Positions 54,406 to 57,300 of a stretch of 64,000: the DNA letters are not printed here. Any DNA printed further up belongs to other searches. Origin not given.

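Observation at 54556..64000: Giant (>3,100 aa, truncated by window) secreted protein with an unusual domain series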

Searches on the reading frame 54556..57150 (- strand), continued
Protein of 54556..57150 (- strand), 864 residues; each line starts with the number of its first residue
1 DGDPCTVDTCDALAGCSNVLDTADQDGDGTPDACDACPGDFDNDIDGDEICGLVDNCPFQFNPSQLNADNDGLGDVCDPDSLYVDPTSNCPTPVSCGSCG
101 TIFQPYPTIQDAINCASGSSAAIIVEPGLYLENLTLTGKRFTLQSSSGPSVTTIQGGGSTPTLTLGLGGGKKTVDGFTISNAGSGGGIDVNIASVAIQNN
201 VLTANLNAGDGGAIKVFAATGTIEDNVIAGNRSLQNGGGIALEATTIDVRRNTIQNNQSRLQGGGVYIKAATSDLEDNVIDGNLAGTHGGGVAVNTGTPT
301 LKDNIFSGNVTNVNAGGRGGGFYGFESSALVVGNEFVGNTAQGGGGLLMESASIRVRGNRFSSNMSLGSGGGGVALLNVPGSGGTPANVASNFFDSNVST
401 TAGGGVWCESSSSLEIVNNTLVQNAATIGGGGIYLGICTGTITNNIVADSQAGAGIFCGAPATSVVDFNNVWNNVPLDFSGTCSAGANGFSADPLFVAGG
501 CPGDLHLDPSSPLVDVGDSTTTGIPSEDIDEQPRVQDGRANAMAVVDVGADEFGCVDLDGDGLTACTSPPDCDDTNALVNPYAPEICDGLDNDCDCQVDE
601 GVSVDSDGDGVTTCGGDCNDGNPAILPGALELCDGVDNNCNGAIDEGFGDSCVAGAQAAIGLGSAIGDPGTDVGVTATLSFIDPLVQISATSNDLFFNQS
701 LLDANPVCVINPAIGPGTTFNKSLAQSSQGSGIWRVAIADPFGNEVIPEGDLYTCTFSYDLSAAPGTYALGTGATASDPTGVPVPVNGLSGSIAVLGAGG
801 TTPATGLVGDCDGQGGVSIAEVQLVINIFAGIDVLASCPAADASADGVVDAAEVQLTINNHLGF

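Call 56: find_encoding_contigs(protein=P0271, flank=8000, max_places=2)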
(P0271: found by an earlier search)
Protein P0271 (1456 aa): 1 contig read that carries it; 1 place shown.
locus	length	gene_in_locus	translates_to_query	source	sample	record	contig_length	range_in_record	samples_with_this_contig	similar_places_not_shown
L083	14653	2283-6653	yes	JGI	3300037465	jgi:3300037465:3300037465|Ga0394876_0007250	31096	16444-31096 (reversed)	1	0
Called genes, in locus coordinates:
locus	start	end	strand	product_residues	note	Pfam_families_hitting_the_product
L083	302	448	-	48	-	-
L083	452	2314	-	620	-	-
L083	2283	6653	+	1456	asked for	PF00526:Dicty_CTDC, PF05048:NosD (weak), PF11617:Cu-binding_MopE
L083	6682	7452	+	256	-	PF13098:Thioredoxin_2, PF13462:Thioredoxin_4, PF01323:DSBA, PF13743:Thioredoxin_5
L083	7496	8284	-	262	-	PF01113:DapB_N, PF05173:DapB_C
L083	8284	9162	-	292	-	PF00701:DHDPS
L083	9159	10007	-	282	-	PF01678:DAP_epimerase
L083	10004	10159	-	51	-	-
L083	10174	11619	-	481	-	PF00206:Lyase_1, PF14698:ASL_C2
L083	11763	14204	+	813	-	PF14814:UB2H, PF00912:Transgly, PF00905:Transpeptidase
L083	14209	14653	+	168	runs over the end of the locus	PF07719:TPR_2 (faint), PF13428:TPR_14 (faint), PF14559:TPR_19 (faint)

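Call 60: find_related_loci(query=A2, collection=metagenome_contigs, flank=10000)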
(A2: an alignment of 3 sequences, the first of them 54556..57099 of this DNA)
Query A2 (847 aa) in metagenome_contigs; peptide patterns used: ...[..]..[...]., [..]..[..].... (x = any residue, [..] = any of these).
600 stretches matched a pattern (row limit reached: there are more); 343 encode a relative of the query (tblastn E <= 1e-3); the best 80 are kept; 79 distinct loci.
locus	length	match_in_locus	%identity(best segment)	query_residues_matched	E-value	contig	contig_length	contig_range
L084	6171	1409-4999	39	3-638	6e-96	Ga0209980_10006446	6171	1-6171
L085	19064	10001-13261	30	4-545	7e-25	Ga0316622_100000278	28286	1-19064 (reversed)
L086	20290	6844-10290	30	6-545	8e-23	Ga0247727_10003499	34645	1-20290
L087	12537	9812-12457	30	6-546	1e-22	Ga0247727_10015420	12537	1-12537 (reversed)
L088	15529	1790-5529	30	6-545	4e-21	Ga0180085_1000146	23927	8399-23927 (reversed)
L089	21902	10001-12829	32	6-519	1e-26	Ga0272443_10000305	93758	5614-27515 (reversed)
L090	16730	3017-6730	30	3-536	2e-21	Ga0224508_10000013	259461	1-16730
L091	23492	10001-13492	35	2-166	3e-18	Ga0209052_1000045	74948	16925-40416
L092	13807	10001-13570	28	6-546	3e-18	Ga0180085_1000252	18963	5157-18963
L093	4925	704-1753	30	17-268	9e-18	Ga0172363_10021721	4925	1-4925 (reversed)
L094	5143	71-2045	46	4-649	3e-17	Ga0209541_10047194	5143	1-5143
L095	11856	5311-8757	29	4-634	3e-17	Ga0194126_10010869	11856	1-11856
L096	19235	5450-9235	51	497-641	3e-18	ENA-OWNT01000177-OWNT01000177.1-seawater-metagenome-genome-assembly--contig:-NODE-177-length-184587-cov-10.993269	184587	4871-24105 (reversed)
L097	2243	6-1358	34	4-598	2e-16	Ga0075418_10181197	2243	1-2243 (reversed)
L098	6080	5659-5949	56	7-75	5e-16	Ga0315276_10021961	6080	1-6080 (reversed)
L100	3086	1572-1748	64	4-62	1e-15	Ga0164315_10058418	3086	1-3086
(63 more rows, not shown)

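Call 79: search_protein_families(library=ncbifam, proteins=[L001:387-2207:+], max_evalue=0.01)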
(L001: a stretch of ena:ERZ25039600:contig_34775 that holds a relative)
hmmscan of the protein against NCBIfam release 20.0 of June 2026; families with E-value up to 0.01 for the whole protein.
L001:387-2207:+ (606 aa): 1 family
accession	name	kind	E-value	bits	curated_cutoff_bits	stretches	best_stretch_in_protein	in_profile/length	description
NF047638.1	throspo3_MtsC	equivalog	0.00062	18.8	350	1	499-565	88-145/428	cell-cell cohesion MYXO-CTERM protein MtsC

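Call 85: search_protein_families(library=pfam, alignment_id=A6, max_evalue=0.001)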
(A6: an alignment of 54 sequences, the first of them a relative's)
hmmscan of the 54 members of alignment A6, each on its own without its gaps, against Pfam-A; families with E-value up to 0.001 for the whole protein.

A. member 1, P0001 (1253 aa): 2 families
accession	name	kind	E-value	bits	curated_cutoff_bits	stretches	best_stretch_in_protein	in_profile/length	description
PF11617.13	Cu-binding_MopE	-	2.7e-17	63.1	27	2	1006-1035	1-30/30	Putative metal-binding motif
PF00526.23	Dicty_CTDC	-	4.6e-11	42.8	27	3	387-407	1-21/24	Dictyostelium (slime mold) repeat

B. families by the number of members that match (of 54 scanned): 70 families (the first 25 are shown)
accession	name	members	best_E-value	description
PF00963.24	Cohesin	12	2.6e-24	Cohesin domain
PF11617.13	Cu-binding_MopE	7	7e-21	Putative metal-binding motif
PF00526.23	Dicty_CTDC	6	7.3e-24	Dictyostelium (slime mold) repeat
PF05048.19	NosD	6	9.6e-12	Periplasmic copper-binding protein (NosD)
PF13229.12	Beta_helix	4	3.8e-14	Right handed beta helix region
PF00036.39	EF-hand_1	4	1.8e-11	EF hand domain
PF13202.12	EF-hand_5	4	4.2e-08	EF hand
PF07691.17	PA14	3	3.2e-17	PA14 domain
PF06707.17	DUF1194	3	6.3e-13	Protein of unknown function (DUF1194)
PF00092.34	VWA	3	6.7e-11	von Willebrand factor type A domain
PF13405.12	EF-hand_6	3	1.5e-09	EF-hand domain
PF13519.12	VWA_2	3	4.9e-09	von Willebrand factor type A domain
PF00404.24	Dockerin_1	3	0.00012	Dockerin type I domain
PF13948.11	DUF4215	2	6.4e-61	Domain of unknown function (DUF4215)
PF00082.27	Peptidase_S8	2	2.2e-42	Subtilase family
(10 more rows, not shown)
